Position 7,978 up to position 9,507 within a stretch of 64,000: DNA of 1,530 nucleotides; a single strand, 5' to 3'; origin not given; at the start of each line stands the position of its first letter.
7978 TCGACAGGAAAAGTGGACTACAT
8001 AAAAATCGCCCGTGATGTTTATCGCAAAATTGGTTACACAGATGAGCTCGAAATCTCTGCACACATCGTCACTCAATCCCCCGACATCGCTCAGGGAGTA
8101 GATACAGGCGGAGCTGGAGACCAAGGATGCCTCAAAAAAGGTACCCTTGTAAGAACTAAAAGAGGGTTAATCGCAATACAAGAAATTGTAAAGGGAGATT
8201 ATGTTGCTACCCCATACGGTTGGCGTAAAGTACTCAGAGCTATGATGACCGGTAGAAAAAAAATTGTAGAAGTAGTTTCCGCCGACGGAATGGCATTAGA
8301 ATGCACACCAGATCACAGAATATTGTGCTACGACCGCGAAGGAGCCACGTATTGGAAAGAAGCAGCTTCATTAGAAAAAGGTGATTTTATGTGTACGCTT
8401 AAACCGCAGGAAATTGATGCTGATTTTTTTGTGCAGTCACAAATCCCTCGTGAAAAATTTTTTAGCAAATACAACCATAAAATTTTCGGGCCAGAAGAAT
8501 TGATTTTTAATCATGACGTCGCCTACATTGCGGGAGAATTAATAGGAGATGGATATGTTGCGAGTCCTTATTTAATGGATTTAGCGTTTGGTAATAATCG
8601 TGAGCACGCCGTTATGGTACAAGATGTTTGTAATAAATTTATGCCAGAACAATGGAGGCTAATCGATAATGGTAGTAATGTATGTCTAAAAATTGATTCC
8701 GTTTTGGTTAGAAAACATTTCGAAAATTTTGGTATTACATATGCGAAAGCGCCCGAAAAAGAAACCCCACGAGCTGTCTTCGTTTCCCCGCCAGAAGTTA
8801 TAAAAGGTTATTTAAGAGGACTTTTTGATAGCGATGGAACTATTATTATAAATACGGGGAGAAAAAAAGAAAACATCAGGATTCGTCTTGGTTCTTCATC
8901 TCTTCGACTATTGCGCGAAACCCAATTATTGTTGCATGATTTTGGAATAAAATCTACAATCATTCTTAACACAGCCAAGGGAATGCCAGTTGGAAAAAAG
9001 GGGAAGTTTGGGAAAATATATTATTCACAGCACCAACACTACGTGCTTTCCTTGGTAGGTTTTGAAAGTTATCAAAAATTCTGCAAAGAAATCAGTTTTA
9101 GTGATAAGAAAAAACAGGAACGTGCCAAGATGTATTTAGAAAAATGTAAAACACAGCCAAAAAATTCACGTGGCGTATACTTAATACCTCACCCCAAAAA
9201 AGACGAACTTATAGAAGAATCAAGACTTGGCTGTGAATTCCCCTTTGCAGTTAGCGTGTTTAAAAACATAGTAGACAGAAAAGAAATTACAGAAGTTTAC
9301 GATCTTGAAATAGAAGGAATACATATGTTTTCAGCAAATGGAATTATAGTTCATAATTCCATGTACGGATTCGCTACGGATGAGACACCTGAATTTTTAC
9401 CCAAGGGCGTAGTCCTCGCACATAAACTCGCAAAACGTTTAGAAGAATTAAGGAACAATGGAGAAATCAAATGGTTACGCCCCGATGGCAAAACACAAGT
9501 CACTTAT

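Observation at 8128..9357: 410-aa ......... intein in S-adenosylmethionine synthetase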

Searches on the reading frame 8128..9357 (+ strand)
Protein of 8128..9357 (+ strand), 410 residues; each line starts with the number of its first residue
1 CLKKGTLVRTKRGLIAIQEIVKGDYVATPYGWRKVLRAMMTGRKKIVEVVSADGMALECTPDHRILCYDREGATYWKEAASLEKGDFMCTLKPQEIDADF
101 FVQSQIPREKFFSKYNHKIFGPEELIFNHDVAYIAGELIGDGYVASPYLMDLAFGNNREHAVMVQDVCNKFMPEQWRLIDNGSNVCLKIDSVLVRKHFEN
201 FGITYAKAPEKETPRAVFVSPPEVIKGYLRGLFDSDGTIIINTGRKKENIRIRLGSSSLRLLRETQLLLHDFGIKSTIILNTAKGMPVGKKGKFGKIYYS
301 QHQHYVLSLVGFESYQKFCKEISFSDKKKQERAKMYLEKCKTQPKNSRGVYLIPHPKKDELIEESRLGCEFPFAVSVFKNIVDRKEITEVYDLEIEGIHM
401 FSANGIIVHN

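Call 4: search_protein_families(library=pfam, proteins=[window:8128-9357:+], max_evalue=0.1)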
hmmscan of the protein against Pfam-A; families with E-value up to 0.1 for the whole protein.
window:8128-9357:+ (410 aa): 4 families
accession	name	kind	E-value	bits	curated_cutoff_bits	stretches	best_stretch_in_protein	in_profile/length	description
PF14890.11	Intein_splicing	-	1.5e-15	57.8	35.8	1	34-410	37-155/155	Intein splicing domain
PF14528.11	LAGLIDADG_3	-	1.2e-14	54.8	22.5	1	223-322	1-81/82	LAGLIDADG-like domain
PF13403.11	Hint_2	-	0.00081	20.2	28.4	1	1-37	2-38/147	Hint domain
PF14623.11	Vint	-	0.029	14.6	27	1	1-67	2-66/166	Hint-domain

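Call 6: search_solved_structures(query=window:8128-9357:+, show_alignments=3, max_evalue=0.01)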
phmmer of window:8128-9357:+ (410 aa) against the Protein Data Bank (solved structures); distinct sequences matched with E-value up to 0.01: 13.
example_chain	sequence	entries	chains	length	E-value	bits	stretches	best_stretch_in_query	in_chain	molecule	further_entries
6qaz_A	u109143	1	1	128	2.4e-06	29.9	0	5-65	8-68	cyanophage-like gp41-1 intein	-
7qsu_A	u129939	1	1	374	2.3e-05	26.7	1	46-239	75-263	V-ATPase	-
7qss_A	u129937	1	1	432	2.4e-05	26.7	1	46-239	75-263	V-type ATP synthase alpha chain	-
6riz_A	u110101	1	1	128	5.4e-05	25.5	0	5-64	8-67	gp41-1 intein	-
2imz_A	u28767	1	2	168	0.0013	21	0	376-410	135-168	Endonuclease PI-MtuI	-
3ifj_A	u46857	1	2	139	0.0014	20.8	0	376-410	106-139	Endonuclease PI-MtuI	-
6rpp_A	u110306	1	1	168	0.0016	20.6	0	389-409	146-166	Cell division control protein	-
2in0_A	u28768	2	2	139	0.002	20.3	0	376-410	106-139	Endonuclease PI-MtuI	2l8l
2in9_A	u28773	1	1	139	0.005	19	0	376-410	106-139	Endonuclease PI-MtuI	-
3igd_A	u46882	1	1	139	0.005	19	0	376-410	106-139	Endonuclease PI-MtuI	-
1mi8_A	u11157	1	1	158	0.0065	18.6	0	385-409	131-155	DnaB intein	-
4e2u_A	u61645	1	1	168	0.0082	18.3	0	44-97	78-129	Pho radA intein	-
5k08_A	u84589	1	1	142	0.0097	18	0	36-89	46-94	RecA mini intein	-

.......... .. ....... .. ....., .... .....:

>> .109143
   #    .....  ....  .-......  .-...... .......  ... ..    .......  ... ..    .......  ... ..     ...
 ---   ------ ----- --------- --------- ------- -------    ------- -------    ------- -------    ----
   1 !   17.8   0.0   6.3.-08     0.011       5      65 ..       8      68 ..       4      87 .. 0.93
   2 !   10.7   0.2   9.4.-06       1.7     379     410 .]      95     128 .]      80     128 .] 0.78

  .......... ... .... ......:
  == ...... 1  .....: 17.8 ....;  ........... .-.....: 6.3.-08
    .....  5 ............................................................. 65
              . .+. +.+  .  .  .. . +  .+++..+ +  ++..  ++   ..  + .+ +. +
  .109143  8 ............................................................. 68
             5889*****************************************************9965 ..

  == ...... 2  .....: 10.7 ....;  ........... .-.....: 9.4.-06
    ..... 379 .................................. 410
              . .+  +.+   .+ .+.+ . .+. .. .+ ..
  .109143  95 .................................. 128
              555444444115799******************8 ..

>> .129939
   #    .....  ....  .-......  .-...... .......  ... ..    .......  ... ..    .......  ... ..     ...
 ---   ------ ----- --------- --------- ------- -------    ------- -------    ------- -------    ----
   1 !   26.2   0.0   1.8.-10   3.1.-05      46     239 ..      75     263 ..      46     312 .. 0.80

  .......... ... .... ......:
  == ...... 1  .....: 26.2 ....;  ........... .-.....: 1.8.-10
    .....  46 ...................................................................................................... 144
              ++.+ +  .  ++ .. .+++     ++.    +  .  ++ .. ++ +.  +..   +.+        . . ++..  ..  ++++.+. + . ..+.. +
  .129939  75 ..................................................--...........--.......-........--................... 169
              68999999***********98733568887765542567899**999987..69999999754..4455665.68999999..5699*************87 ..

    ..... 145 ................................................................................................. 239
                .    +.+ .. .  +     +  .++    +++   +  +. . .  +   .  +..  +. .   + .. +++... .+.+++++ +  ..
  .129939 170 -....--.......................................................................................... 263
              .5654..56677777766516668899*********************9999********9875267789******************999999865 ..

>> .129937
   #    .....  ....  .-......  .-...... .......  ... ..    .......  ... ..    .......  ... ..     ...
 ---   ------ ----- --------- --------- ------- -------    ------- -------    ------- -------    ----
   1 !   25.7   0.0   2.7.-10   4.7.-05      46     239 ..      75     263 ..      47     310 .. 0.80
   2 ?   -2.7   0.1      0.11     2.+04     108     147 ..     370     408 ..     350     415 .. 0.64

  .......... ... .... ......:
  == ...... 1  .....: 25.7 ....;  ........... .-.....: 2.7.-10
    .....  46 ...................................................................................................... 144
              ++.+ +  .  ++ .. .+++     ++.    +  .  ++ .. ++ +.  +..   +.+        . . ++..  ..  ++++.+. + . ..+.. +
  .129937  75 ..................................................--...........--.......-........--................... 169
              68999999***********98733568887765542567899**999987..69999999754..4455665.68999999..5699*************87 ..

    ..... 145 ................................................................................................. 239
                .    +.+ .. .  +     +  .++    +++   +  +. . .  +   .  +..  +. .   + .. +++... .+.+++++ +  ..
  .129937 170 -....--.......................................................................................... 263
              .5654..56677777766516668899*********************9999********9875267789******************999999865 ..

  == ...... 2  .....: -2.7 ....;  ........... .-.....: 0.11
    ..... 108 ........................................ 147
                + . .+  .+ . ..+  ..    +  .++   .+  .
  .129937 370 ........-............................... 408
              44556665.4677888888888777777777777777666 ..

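Call 9: find_homologous_proteins(query=window:8128-9357:+, max_evalue=0.00001)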
Query window:8128-9357:+ (410 aa): 8 proteins with E <= 0.00001 among 2270 candidates.
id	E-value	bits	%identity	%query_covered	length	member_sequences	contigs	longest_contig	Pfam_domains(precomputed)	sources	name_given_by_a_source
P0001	1.7e-144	500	58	94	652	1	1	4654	PF14528.12,PF02772.22,PF02773.22,PF14890.12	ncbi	ncbi:MAG: methionine adenosyltransferase [Candidatus Aenigmatarchaeota archaeon]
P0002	8.7e-142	491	57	95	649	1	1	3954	PF14528.12,PF02772.22,PF02773.22,PF14890.12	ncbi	ncbi:MAG: methionine adenosyltransferase [Candidatus Aenigmatarchaeota archaeon]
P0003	9.1e-142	491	55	96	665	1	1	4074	PF14528.12,PF02772.22,PF02773.22,PF14890.12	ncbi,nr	ncbi:MAG: methionine adenosyltransferase [Candidatus Aenigmarchaeota archaeon]|nr:methionine adenosy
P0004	2.4e-130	453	52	100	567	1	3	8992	PF00438.26,PF14528.12,PF02772.22,PF14890.12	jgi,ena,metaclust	metaclust:\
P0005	1.7e-124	434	54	90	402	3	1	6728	PF14528.12,PF02772.22,PF14890.12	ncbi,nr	ncbi:TPA: hypothetical protein HA244_03925, partial [Candidatus Micrarchaeota archaeon]|nr:hypotheti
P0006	7.7e-118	412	50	93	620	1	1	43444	PF14528.12,PF02772.22,PF02773.22,PF14890.12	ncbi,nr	ncbi:MAG: methionine adenosyltransferase [Candidatus Aenigmarchaeota archaeon]|nr:methionine adenosy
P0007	9.7e-88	313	51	74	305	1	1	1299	PF14528.12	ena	-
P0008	2.1e-69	253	56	53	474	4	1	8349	PF14528.12,PF02772.22,PF02773.22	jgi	jgi:S-adenosylmethionine synthetase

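Call 13: find_encoding_contigs(protein=P0006, flank=6000, max_places=3)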
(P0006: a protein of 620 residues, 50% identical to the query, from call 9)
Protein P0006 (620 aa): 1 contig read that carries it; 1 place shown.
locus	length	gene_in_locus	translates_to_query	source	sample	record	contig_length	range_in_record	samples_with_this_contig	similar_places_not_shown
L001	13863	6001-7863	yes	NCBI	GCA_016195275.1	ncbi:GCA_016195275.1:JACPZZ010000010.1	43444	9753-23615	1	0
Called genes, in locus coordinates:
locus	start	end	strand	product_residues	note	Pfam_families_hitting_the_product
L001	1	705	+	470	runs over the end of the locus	PF02516:STT3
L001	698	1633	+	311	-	-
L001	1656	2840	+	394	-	PF13439:Glyco_transf_4, PF20706:GT4-conflict, PF00534:Glycos_transf_1, PF13692:Glyco_trans_1_4, PF13524:Glyco_trans_1_2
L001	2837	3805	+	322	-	PF00535:Glycos_transf_2, PF10111:Glyco_tranf_2_2, PF13506:Glyco_transf_21, PF13641:Glyco_tranf_2_3, PF13632:Glyco_trans_2_3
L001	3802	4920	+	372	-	PF13439:Glyco_transf_4, PF13579:Glyco_trans_4_4 (faint), PF00534:Glycos_transf_1, PF13692:Glyco_trans_1_4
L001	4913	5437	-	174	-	PF12844:HTH_19, PF13560:HTH_31, PF01381:HTH_3, PF13412:HTH_24 (faint), PF13443:HTH_26, PF00571:CBS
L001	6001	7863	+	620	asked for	PF14890:Intein_splicing, PF14528:LAGLIDADG_3, PF02772:S-AdoMet_synt_M, PF02773:S-AdoMet_synt_C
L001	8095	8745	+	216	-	-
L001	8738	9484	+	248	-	-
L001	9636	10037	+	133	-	-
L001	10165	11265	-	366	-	PF00535:Glycos_transf_2, PF13641:Glyco_tranf_2_3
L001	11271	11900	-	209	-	PF00730:HhH-GPD, PF00633:HHH (weak)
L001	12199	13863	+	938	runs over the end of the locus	PF04851:ResIII, PF00270:DEAD, PF00271:Helicase_C, PF19306:WHD_Lhr, PF08494:DEAD_assoc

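Call 14: find_encoding_contigs(protein=P0001, flank=5000, max_places=3)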
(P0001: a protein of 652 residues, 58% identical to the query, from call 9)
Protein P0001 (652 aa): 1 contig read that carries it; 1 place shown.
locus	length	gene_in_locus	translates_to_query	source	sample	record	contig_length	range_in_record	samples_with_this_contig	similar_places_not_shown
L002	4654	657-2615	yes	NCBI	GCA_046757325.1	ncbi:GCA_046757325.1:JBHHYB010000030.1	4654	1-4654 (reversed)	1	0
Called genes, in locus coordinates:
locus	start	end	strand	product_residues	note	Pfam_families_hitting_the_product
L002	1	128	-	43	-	PF12844:HTH_19, PF13560:HTH_31, PF13413:HTH_25 (weak), PF01381:HTH_3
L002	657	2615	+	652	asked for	PF14890:Intein_splicing, PF14528:LAGLIDADG_3, PF02772:S-AdoMet_synt_M, PF02773:S-AdoMet_synt_C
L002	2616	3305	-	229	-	-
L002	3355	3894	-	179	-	PF09721:Exosortase_EpsH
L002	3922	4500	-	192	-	PF04312:DUF460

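Call 19: find_related_loci(query=window:8128-9357:+, collection=genome_contigs, flank=4000)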
Query window:8128-9357:+ (410 aa) in genome_contigs; peptide patterns used: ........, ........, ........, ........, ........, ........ (x = any residue, [..] = any of these).
176 stretches matched a pattern; 1 encode a relative of the query (tblastn E <= 1e-3); 1 distinct loci.
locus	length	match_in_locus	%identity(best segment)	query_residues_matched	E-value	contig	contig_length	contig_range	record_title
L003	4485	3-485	63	250-410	2e-64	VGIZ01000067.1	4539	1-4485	MAG: Candidatus Aenigmatarchaeota archaeon isolate K_DeepCast_250m_m1_172 K_DeepCast_250m_m1_172_Ga0194125_10043124, who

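Call 22: search_protein_representatives(protein=window:8128-9357:+)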
Query: 410 residues. Proteins with E-value up to 0.001 (for the whole library): 5569; up to 1e-10: 988; up to 1e-30: 15. The best 150 are listed.
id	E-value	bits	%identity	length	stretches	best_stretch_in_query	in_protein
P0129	3.0e-141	487.4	55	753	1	1-410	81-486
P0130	1.3e-100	353.5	44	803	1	1-410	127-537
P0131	9.5e-39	149.8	27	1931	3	1-354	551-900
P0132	2.0e-36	142.2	32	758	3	1-339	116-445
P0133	2.6e-36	141.8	30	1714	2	127-345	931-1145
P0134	7.9e-35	136.9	32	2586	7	1-88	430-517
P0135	2.6e-34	135.2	33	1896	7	154-334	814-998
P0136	4.6e-33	131.1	26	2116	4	1-334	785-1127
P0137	7.0e-33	130.5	33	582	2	16-330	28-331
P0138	1.4e-31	126.2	28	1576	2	35-326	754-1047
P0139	2.6e-31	125.4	30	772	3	1-335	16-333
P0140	4.1e-31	124.7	28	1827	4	1-410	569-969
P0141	4.6e-31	124.6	29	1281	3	1-287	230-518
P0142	5.0e-31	124.4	32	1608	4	1-343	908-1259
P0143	9.4e-31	123.5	28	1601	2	33-331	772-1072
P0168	4.6e-25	104.8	33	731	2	1-338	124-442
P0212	3.9e-21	91.8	31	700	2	1-341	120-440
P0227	1.1e-20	90.4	34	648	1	1-355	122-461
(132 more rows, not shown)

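Call 23: search_protein_families(library=pfam, proteins=[P0129, P0130, P0132, P0137, P0139, P0168, P0212, P0227, P0131, P0133], max_evalue=0.00001)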
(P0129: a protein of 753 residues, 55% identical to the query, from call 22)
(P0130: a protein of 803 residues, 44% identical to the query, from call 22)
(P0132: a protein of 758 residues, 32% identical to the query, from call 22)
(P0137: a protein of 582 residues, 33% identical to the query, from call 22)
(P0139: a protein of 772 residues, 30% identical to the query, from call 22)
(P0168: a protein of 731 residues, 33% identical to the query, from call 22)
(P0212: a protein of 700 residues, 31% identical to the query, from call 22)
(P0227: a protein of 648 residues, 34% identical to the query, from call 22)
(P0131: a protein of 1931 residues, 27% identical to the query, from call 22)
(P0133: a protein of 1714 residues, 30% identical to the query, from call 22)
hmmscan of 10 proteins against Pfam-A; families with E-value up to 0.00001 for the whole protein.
P0129 (753 aa): 5 families
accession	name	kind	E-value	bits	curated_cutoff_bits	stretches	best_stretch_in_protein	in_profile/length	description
PF02773.21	S-AdoMet_synt_C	-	2.6e-67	225.5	25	1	598-736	2-138/138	S-adenosylmethionine synthetase, C-terminal domain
PF02772.21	S-AdoMet_synt_M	-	2.7e-42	144.1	29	1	487-595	9-120/120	S-adenosylmethionine synthetase, central domain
PF14528.11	LAGLIDADG_3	-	2.9e-16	59.9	22.5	1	304-400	1-82/82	LAGLIDADG-like domain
PF14890.11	Intein_splicing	-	2.9e-13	50.4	35.8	1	113-486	36-155/155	Intein splicing domain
PF00438.25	S-AdoMet_synt_N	-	6.1e-13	49.6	33.1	1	2-57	44-99/99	S-adenosylmethionine synthetase, N-terminal domain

P0130 (803 aa): 5 families
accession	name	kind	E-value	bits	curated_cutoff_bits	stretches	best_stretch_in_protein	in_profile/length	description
PF02773.21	S-AdoMet_synt_C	-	2.6e-42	144.5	25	1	664-803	1-138/138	S-adenosylmethionine synthetase, C-terminal domain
PF00438.25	S-AdoMet_synt_N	-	1.2e-20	74.3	33.1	1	10-111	3-99/99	S-adenosylmethionine synthetase, N-terminal domain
PF14890.11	Intein_splicing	-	8.9e-20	71.5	35.8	1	157-537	34-155/155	Intein splicing domain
PF02772.21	S-AdoMet_synt_M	-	2e-14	54.2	29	1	538-662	9-120/120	S-adenosylmethionine synthetase, central domain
PF14528.11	LAGLIDADG_3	-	3e-12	47.1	22.5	1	352-449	3-81/82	LAGLIDADG-like domain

P0132 (758 aa): 5 families
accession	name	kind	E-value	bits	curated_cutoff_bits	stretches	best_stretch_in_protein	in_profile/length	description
PF02773.21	S-AdoMet_synt_C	-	1.2e-40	139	25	1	607-750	5-137/138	S-adenosylmethionine synthetase, C-terminal domain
PF02772.21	S-AdoMet_synt_M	-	2.1e-29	102.5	29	1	490-601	9-120/120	S-adenosylmethionine synthetase, central domain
PF00438.25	S-AdoMet_synt_N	-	4.8e-24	85.2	33.1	1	4-96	2-99/99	S-adenosylmethionine synthetase, N-terminal domain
PF14890.11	Intein_splicing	-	5e-15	56.1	35.8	1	148-489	36-155/155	Intein splicing domain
PF14528.11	LAGLIDADG_3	-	5.9e-14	52.5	22.5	1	333-429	4-82/82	LAGLIDADG-like domain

P0137 (582 aa): 3 families
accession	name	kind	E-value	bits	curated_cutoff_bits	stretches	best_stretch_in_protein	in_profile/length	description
PF02773.21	S-AdoMet_synt_C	-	9e-42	142.7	25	1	457-566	31-138/138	S-adenosylmethionine synthetase, C-terminal domain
PF14528.11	LAGLIDADG_3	-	7.7e-20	71.4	22.5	1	230-324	3-82/82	LAGLIDADG-like domain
PF14890.11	Intein_splicing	-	8.8e-12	45.5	35.8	1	28-457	14-155/155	Intein splicing domain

P0139 (772 aa): 5 families
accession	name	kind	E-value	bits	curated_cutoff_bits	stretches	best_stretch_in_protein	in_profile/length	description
PF14528.11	LAGLIDADG_3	-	9.9e-40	135.1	22.5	2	615-693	1-82/82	LAGLIDADG-like domain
PF14890.11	Intein_splicing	-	6.9e-24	84.8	35.8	2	48-376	36-152/155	Intein splicing domain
PF14623.11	Vint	-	6.9e-08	32.9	27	1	15-95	1-78/166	Hint-domain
PF14527.11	LAGLIDADG_WhiA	-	5.4e-07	30.1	23.2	0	619-670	3-56/93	WhiA LAGLIDADG-like domain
PF13403.11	Hint_2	-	1.8e-06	28.8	28.4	0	15-47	1-34/147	Hint domain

P0168 (731 aa): 4 families
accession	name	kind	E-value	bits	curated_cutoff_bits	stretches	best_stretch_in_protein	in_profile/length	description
PF00438.25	S-AdoMet_synt_N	-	1.3e-17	64.6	33.1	1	4-108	5-99/99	S-adenosylmethionine synthetase, N-terminal domain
PF14528.11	LAGLIDADG_3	-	1.7e-13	51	22.5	1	335-427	2-82/82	LAGLIDADG-like domain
PF02773.21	S-AdoMet_synt_C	-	3.6e-11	43.6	25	1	595-685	3-91/138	S-adenosylmethionine synthetase, C-terminal domain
PF14890.11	Intein_splicing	-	3.4e-09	37.1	35.8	1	158-488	38-155/155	Intein splicing domain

P0212 (700 aa): 4 families
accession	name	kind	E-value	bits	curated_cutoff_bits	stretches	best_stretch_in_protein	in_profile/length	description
PF00438.25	S-AdoMet_synt_N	-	2.1e-21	76.7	33.1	1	3-103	5-98/99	S-adenosylmethionine synthetase, N-terminal domain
PF02773.21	S-AdoMet_synt_C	-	9.4e-13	48.7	25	1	582-696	6-128/138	S-adenosylmethionine synthetase, C-terminal domain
PF14528.11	LAGLIDADG_3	-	4.8e-12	46.4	22.5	1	331-422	3-82/82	LAGLIDADG-like domain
PF14890.11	Intein_splicing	-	9.1e-12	45.5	35.8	1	145-482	32-155/155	Intein splicing domain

P0227 (648 aa): 2 families
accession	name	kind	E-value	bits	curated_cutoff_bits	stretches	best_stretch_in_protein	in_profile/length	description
PF14528.11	LAGLIDADG_3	-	1.3e-23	83.5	22.5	1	353-431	2-82/82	LAGLIDADG-like domain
PF14890.11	Intein_splicing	-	1.6e-10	41.4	35.8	1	178-572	51-155/155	Intein splicing domain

P0131 (1931 aa): 3 families
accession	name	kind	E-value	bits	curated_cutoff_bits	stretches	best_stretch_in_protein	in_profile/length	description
PF14528.11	LAGLIDADG_3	-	2.7e-59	197.8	22.5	3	1245-1334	3-82/82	LAGLIDADG-like domain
PF14890.11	Intein_splicing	-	3.1e-15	56.8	35.8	1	1096-1466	49-155/155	Intein splicing domain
PF05204.19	Hom_end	-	9.7e-09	35.8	21.1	0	210-268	16-70/110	Homing endonuclease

P0133 (1714 aa): 5 families
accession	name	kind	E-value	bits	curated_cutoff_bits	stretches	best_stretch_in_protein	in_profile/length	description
PF02867.20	Ribonuc_red_lgC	-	5.8e-124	415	23.9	2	638-1510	73-523/523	Ribonucleotide reductase, barrel domain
PF14528.11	LAGLIDADG_3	-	7.4e-39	132.3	22.5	2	1027-1123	2-82/82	LAGLIDADG-like domain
PF14890.11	Intein_splicing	-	8.2e-24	84.6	35.8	2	825-1184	38-155/155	Intein splicing domain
PF00317.26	Ribonuc_red_lgN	-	1.3e-23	83.3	28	1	33-111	3-77/77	Ribonucleotide reductase, all-alpha domain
PF12637.14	TSCPD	-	3.2e-15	56.6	22.8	1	1559-1652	13-87/88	TSCPD domain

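Call 44: predict_structure(alignment_id=A2)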
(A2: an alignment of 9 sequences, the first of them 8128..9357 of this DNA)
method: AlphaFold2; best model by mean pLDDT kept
length: 410 residues; sequences in the alignment: 9
mean_pLDDT: 81.5   pTM: 0.84
mean pLDDT of the five models: 81.5, 62.3, 61.8, 61.2, 48.2
residues with pLDDT >= 90: 106; 70-90: 239; 50-70: 55; < 50: 10
segments of 3 or more residues with pLDDT < 50: 115-117
pLDDT, mean of each block of 10 residues (from residue 1): 82 85 82 86 89 81 85 84 85 64 85 57 91 93 77 90 93 89 89 89 78 89 93 87 57 87 89 86 82 73 88 86 91 83 54 72 74 80 86 73 57
secondary structure, 60 per line:
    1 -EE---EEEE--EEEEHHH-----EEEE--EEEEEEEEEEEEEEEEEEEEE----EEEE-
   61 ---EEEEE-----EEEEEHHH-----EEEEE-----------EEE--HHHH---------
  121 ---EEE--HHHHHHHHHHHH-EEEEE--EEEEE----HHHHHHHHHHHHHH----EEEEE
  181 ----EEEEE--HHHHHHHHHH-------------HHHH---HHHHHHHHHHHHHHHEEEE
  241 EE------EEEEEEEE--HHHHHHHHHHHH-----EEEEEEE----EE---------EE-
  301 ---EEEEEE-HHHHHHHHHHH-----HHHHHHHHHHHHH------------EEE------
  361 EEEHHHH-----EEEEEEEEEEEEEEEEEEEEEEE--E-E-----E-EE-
elements in order: E7-10 E13-16 E25-28 E31-51 E56-59 E64-68 E74-78 E87-91 E103-105 H108-111 E124-126 H129-140 E142-146 E149-153 H158-171 E176-180 E185-189 H192-201 H215-218 H222-236 E237-242 E249-256 H259-270 E276-282 E304-309 H311-321 H327-339 E352-354 E361-363 H364-367 E373-395
